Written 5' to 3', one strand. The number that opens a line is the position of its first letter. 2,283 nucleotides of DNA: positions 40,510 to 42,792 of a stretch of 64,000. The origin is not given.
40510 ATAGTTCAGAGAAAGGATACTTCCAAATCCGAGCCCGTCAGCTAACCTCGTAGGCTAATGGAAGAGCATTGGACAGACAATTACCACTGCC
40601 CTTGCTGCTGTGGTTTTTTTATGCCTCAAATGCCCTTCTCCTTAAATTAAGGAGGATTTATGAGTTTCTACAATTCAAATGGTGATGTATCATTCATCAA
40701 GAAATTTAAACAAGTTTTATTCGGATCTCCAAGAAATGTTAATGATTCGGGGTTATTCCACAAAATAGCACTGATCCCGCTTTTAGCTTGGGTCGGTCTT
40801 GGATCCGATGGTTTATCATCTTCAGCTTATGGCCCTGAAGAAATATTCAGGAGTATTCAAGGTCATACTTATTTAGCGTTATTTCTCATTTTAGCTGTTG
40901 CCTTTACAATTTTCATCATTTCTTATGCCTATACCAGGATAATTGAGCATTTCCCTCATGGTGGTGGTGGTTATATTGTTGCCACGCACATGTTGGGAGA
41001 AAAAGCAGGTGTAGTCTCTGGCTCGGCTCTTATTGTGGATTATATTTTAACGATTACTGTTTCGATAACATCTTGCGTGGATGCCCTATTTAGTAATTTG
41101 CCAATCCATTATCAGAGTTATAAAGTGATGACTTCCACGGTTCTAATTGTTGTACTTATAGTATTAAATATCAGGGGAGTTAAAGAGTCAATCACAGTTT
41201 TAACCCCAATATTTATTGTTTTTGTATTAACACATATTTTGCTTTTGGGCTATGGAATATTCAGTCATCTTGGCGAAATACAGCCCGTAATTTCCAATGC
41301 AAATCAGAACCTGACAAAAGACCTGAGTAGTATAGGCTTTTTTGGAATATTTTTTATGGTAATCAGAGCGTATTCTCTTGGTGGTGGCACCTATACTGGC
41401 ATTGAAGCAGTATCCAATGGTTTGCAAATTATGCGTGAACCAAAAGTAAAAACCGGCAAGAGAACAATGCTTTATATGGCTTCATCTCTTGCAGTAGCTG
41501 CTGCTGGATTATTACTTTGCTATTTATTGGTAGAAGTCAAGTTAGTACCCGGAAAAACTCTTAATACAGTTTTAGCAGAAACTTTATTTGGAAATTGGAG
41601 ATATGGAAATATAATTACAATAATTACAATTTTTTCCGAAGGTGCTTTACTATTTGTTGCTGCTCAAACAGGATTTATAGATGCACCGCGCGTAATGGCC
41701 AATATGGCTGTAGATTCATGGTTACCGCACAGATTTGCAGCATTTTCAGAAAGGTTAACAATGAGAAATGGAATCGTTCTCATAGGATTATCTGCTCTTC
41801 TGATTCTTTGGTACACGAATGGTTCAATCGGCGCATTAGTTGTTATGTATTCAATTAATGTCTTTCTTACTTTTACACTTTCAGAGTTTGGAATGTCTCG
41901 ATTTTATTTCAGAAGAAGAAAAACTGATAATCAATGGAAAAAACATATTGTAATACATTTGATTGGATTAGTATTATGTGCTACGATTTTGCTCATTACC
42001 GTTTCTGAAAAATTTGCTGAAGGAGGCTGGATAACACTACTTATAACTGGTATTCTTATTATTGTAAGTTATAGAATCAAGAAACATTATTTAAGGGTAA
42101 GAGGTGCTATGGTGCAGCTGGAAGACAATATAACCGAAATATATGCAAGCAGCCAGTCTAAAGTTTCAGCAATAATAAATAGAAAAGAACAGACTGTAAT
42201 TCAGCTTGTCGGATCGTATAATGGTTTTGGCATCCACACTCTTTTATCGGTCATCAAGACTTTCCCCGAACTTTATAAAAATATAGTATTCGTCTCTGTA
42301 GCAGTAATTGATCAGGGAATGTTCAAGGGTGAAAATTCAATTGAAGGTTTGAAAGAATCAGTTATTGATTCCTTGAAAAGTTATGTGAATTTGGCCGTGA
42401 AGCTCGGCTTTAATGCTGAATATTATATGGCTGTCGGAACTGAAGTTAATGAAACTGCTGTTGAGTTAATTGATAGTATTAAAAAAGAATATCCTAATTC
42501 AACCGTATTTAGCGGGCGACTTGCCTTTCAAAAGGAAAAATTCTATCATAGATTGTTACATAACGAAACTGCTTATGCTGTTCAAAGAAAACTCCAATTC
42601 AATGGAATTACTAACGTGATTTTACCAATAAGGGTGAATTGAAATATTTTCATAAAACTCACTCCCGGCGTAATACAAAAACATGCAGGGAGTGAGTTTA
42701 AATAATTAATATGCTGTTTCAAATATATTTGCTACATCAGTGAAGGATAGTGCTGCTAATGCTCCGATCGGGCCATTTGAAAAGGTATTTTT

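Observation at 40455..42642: ydaO-type (c-di-AMP) riboswitch candidate controlling a KimA-like K+ importer in an FCB-group genome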

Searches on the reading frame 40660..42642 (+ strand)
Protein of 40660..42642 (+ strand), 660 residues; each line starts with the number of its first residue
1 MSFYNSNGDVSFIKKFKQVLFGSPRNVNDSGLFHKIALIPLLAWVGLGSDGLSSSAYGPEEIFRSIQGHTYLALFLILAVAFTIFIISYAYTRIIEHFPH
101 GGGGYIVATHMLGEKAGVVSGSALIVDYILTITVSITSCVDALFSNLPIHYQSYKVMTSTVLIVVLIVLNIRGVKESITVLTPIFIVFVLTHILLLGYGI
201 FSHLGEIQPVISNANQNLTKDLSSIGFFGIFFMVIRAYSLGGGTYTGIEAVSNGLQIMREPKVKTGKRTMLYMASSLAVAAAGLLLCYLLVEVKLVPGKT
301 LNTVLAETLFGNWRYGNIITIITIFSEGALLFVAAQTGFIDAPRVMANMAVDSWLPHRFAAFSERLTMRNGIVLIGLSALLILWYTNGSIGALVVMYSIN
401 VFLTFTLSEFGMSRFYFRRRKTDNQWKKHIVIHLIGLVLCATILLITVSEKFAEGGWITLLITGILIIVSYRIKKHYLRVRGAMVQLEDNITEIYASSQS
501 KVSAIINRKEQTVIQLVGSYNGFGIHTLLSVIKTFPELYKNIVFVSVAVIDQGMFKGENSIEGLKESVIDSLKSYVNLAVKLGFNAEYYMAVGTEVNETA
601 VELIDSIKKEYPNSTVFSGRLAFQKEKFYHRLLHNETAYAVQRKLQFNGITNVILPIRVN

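Call 4: search_protein_families(library=pfam, proteins=[window:40660-42642:+])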
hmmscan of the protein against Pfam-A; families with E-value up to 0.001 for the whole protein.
window:40660-42642:+ (660 aa): 2 families
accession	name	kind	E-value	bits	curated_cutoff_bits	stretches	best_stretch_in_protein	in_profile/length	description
PF13520.12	AA_permease_2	-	8.9e-23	81.3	27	1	68-447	26-404/427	Amino acid permease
PF00324.27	AA_permease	-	5.5e-07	29.1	24.6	1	72-476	30-459/470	Amino acid permease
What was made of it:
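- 40660..42642 (+): 660-aa KimA-like (KUP/APC superfamily) putative K+/H+ symporter. The transmembrane core is about aa 16-489. The cytosolic USP/PPAT-like domain is about aa 495-660 (about 42142-42639). Pfam AA_permease_2 (call 4).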

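Call 5: search_protein_families(library=ncbifam, proteins=[window:40660-42642:+])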
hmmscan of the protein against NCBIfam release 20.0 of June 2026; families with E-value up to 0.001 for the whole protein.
window:40660-42642:+ (660 aa): 3 families
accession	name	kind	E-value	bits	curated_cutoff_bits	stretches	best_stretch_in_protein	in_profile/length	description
TIGR00908.1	2A0305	equivalog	1.5e-07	30.7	381.75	1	75-452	46-409/442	ethanolamine permease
TIGR00909.1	2A0306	subfamily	4.6e-07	29.1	556.8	1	80-450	45-408/429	amino acid transporter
TIGR00794.1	kup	equivalog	3.2e-06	25.9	539.6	1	425-554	415-544/688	potassium uptake protein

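Call 8: search_solved_structures(query=window:40660-42642:+, max_evalue=0.001, show_alignments=1)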
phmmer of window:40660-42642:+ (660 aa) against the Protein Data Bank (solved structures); distinct sequences matched with E-value up to 0.001: 1.
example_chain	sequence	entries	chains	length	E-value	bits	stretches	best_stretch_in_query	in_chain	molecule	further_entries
6s3k_B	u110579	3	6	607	4.3e-57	197.1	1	16-489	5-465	APC family permease | Potassium transporter KimA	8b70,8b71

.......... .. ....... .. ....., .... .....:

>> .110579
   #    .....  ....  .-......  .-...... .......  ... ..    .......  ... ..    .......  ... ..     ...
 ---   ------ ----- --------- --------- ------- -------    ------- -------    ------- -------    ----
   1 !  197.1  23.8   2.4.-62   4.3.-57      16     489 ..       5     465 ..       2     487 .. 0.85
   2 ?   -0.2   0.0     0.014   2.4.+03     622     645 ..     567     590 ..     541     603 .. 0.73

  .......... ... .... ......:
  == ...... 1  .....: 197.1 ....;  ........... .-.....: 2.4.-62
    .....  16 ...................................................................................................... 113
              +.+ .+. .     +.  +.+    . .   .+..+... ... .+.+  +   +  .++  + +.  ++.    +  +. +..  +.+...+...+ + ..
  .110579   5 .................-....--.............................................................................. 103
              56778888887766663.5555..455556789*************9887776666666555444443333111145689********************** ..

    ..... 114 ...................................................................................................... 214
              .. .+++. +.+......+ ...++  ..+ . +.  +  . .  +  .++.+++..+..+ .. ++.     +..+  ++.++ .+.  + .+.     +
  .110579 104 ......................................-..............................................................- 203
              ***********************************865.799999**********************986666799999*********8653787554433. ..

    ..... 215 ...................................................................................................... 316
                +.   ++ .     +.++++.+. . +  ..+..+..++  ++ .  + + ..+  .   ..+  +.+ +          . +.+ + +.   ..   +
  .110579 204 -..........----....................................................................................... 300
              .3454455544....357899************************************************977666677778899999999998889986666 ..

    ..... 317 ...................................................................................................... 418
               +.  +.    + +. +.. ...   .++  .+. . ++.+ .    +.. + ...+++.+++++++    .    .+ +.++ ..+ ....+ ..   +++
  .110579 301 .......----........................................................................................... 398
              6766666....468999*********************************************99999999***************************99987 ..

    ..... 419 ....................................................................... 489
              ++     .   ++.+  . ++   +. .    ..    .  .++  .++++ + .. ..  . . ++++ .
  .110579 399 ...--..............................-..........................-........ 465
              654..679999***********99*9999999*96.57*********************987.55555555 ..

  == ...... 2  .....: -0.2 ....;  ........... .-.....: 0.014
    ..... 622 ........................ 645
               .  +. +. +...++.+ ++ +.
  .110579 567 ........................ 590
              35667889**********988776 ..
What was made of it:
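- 40660..42642 (+): The only PDB sequence hit is KimA at E 4.3e-57 (call 8).
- On KimA-type K+/H+ symporter (KUP family, APC superfamily): phmmer against all PDB sequences returns only KimA at E<=0.001 (4.3e-57, 197 bits, aa 16-489; call 8). They align to D50, Y57, T246 and Y397 (call 8). The tail segment alignment is not statistically significant (score -0.2 bits; call 8).
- KimA is the only PDB sequence match (E 4.3e-57, aa 16-489; call 8). No amino-acid APC transporter in the PDB matches at E<=0.001 by sequence, whereas KimA does at 4e-57 (call 8).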

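Call 10: find_encoding_contigs(protein=window:40660-42642:+, flank=3000, max_places=6)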
Protein window:40660-42642:+ (660 aa): 3 contigs read that carry it; 1 place shown.
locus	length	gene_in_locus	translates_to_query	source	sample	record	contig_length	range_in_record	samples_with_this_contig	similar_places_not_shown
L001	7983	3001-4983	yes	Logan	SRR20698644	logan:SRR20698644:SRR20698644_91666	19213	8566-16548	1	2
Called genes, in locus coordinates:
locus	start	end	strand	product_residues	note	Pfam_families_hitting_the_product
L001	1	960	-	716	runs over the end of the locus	PF18962:Por_Secre_tail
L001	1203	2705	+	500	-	PF01875:Memo, PF01871:AMMECR1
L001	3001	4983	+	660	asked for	PF13520:AA_permease_2, PF00324:AA_permease (weak)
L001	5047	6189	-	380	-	PF00465:Fe-ADH, PF13685:Fe-ADH_2, PF25137:ADH_Fe_C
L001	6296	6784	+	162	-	-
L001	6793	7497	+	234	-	-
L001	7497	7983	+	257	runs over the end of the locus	PF00005:ABC_tran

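Call 11: find_homologous_proteins(query=window:40660-42642:+, max_evalue=1e-10)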
Query window:40660-42642:+ (660 aa): 8000 proteins with E <= 1e-10 among 8000 candidates; the best 120 are listed.
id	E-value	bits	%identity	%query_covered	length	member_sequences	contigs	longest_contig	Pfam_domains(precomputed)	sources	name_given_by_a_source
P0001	0.0e+0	1431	100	100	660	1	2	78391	PF13520.13,PF00324.28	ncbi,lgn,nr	ncbi:MAG: APC family permease [Candidatus Kapabacteria bacterium]|nr:APC family permease [Candidatus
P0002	0.0e+0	1023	69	99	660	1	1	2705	PF13520.13,PF00324.28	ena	-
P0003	0.0e+0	1017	69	100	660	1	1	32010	PF13520.13,PF00324.28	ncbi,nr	ncbi:MAG: APC family permease [Ignavibacteriae bacterium]|nr:APC family permease [Ignavibacteriota b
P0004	2.7e-298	1009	68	99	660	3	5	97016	PF13520.13,PF00324.28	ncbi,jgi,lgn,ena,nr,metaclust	ncbi:MAG: amino acid transporter [Ignavibacteria bacterium GWB2_35_12]|nr:MAG: amino acid transporte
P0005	1.3e-295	1000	67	99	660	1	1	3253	PF13520.13,PF00324.28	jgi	jgi:amino acid transporter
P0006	8.8e-295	997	67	99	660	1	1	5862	PF13520.13,PF00324.28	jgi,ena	-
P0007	1.6e-293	993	67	99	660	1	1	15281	PF02705.22,PF13520.13,PF00324.28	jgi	jgi:amino acid transporter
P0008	6.9e-293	991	66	100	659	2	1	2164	PF02705.22,PF13520.13,PF00324.28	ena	-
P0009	2.0e-292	989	66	99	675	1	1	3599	PF13520.13,PF00324.28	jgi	jgi:amino acid transporter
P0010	3.7e-291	985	66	100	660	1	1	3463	PF13520.13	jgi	jgi:amino acid transporter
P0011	4.7e-290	982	66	99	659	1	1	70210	PF13520.13,PF00324.28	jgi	jgi:amino acid transporter/predicted HicB family RNase H-like nuclease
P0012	1.3e-289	980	65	100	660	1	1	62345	PF13520.13,PF00324.28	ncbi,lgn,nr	ncbi:MAG: APC family permease [Spirochaetes bacterium]|nr:MAG: APC family permease [Spirochaetota ba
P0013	1.7e-289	980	66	99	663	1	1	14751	PF13520.13,PF00324.28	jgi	jgi:amino acid transporter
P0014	5.2e-288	975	64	99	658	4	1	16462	PF13520.13,PF00324.28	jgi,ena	-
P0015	5.3e-288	975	66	99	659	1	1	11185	PF13520.13,PF00324.28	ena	-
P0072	8.4e-280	948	63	99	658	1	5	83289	PF13520.13,PF00324.28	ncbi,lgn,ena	ncbi:MAG: APC family permease [Melioribacteraceae bacterium]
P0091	7.7e-279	944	64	98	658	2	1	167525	PF13520.13,PF00324.28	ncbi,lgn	ncbi:MAG: APC family permease [Bacteroidota bacterium]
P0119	1.3e-276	937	62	98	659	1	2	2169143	PF13520.13,PF00324.28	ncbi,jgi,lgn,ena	ncbi:MAG: APC family permease [Ignavibacteriaceae bacterium]|jgi:amino acid transporter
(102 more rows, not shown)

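Call 12: find_related_loci(query=window:40660-42642:+, collection=genome_contigs, flank=1200)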
Query window:40660-42642:+ (660 aa) in genome_contigs; peptide patterns used: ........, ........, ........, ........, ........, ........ (x = any residue, [..] = any of these).
337 stretches matched a pattern; 241 encode a relative of the query (tblastn E <= 1e-3); the best 80 are kept; 80 distinct loci.
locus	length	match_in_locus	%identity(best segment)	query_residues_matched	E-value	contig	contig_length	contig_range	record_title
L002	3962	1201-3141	64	13-660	0e+0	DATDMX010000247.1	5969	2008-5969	MAG TPA_asm: Geobacteraceae bacterium isolate SMAG_U422 k141_1178899, whole genome shotgun sequence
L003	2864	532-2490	63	7-660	0e+0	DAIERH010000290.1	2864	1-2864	MAG TPA_asm: Geobacter sp. isolate clean1203 NODE_290_length_2864_cov_3.568712, whole genome shotgun sequence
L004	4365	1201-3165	63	5-660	0e+0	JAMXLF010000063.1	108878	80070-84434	MAG: Geobacteraceae bacterium isolate Bin.003_Forest k127_52514, whole genome shotgun sequence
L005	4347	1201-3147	64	11-660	0e+0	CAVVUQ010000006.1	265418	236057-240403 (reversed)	MAG: uncultured delta proteobacterium isolate MFD02979.bin.1.211 genome assembly, contig: contig_33472, whole genome sho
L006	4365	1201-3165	63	5-660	0e+0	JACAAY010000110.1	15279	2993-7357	MAG: Desulfuromonadales bacterium isolate Cfx2-04 MAG4_110, whole genome shotgun sequence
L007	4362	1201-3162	62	6-660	0e+0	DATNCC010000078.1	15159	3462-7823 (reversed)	MAG TPA_asm: Dongiaceae bacterium isolate SMAG_U11204 k141_376342, whole genome shotgun sequence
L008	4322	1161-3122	63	6-660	0e+0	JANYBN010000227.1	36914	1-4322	MAG: Geobacter sp. isolate GL140_6_metabat_181 GL140_6_k141_2271481, whole genome shotgun sequence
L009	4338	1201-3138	63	14-660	0e+0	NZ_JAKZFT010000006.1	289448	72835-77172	Geotalea sp. SG265 Scaffold6, whole genome shotgun sequence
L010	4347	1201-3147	64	11-660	0e+0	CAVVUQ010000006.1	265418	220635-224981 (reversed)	MAG: uncultured delta proteobacterium isolate MFD02979.bin.1.211 genome assembly, contig: contig_33472, whole genome sho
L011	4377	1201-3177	62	1-660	0e+0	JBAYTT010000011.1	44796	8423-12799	MAG: Pelobacteraceae bacterium isolate SO_2016_LW3_15 scaffold01232_LW162_2016, whole genome shotgun sequence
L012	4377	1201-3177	62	1-660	0e+0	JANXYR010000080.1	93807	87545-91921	MAG: Geobacteraceae bacterium isolate GL140_3_metabat_67 GL140_3_k141_972067, whole genome shotgun sequence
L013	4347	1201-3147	63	11-660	0e+0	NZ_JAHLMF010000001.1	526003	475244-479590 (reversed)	Geomonas diazotrophica strain Red69 scaffold1, whole genome shotgun sequence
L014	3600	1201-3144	63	9-657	0e+0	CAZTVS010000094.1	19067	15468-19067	MAG TPA_asm: uncultured Acidobacteriota bacterium isolate binchicken_co20_43 genome assembly, contig: NODE_5618_length_1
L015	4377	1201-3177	62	5-660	0e+0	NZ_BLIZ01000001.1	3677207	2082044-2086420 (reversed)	Geobacter sp. AOG1 scaffold1, whole genome shotgun sequence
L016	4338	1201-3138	63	14-660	0e+0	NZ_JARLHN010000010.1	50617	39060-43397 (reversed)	MAG: Oryzomonas sp. isolate MAG_BA72 MetaBAT2_Bin_72_Anoxic_k141_350834, whole genome shotgun sequence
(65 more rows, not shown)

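Call 20: find_encoding_contigs(protein=P0003, flank=1500, max_places=2)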
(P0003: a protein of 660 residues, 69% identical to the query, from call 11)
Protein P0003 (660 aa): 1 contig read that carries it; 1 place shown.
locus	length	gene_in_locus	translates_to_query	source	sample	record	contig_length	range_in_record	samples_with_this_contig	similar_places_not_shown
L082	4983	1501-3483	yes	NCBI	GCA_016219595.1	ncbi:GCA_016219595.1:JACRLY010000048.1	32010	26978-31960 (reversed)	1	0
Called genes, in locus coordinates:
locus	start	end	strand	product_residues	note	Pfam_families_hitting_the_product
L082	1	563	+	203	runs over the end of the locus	?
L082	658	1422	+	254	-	-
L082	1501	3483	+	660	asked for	PF13520:AA_permease_2, PF00324:AA_permease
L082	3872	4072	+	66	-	PF12836:HHH_3, PF00633:HHH, PF14716:HHH_8 (faint), PF14520:HHH_5 (weak)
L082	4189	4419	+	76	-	PF13711:DUF4160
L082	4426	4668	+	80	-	PF10387:DUF2442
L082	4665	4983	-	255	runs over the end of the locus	PF01569:PAP2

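Call 21: find_encoding_contigs(protein=P0004, flank=1500, max_places=2)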
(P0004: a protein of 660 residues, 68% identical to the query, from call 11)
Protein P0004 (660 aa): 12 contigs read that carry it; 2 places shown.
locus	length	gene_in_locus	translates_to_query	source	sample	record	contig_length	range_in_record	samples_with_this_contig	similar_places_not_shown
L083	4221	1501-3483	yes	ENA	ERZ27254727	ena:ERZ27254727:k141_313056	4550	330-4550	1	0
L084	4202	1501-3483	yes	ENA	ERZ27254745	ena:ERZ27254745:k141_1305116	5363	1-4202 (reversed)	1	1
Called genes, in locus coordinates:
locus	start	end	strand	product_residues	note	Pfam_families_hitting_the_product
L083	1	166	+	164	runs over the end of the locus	?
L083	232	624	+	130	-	PF05168:HEPN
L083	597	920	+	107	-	PF01909:NTP_transf_2, PF18765:Polbeta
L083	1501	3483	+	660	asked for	PF00324:AA_permease, PF13520:AA_permease_2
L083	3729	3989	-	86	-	-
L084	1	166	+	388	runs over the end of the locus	PF00226:DnaJ, PF01556:DnaJ_C, PF00684:DnaJ_CXXCXGXG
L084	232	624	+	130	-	PF05168:HEPN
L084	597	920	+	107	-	PF01909:NTP_transf_2, PF18765:Polbeta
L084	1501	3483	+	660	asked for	PF00324:AA_permease, PF13520:AA_permease_2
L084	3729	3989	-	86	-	-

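Call 22: find_encoding_contigs(protein=P0072, flank=1500, max_places=2)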
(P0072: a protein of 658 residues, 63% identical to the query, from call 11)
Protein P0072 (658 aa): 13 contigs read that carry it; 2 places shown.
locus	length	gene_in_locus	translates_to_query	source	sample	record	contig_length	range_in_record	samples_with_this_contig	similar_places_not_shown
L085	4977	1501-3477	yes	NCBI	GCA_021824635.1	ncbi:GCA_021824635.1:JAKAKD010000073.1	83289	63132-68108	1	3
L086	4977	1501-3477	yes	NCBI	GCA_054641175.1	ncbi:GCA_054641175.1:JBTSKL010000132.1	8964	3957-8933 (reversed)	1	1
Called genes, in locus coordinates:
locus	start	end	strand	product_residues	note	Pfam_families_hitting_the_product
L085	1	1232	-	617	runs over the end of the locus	PF13520:AA_permease_2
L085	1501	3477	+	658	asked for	PF13520:AA_permease_2, PF00324:AA_permease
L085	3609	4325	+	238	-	PF01863:YgjP-like, PF08325:WLM (weak)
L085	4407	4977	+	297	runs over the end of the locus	PF01259:SAICAR_synt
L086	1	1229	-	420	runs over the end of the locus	PF13520:AA_permease_2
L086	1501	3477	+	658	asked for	PF13520:AA_permease_2, PF00324:AA_permease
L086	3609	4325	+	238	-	PF01863:YgjP-like, PF08325:WLM (weak)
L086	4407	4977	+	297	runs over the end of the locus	PF01259:SAICAR_synt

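Call 23: find_encoding_contigs(protein=P0091, flank=1500, max_places=2)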
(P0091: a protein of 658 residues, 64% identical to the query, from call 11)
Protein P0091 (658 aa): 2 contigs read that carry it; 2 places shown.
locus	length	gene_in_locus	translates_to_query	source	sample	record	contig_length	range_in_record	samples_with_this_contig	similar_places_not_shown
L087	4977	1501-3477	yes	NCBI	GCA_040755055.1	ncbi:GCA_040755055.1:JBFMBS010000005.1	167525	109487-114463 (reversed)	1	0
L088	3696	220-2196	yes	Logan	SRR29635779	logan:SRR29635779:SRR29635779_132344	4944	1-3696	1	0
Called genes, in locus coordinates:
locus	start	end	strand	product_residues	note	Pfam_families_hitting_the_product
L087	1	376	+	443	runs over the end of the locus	PF02386:TrkH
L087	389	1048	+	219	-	PF02254:TrkA_N, PF03446:NAD_binding_2 (weak), PF03721:UDPG_MGDP_dh_N (weak), PF00107:ADH_zinc_N (faint), PF02080:TrkA_C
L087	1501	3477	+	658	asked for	PF00324:AA_permease (weak), PF13520:AA_permease_2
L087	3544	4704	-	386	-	PF01976:DUF116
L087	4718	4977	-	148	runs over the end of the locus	PF02657:SufE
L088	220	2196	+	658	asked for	PF00324:AA_permease (weak), PF13520:AA_permease_2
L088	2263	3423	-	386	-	PF01976:DUF116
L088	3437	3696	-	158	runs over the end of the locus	PF02657:SufE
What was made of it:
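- A Bacteroidota orthologue follows trkH-trkA, which is a K+ context (call 23).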
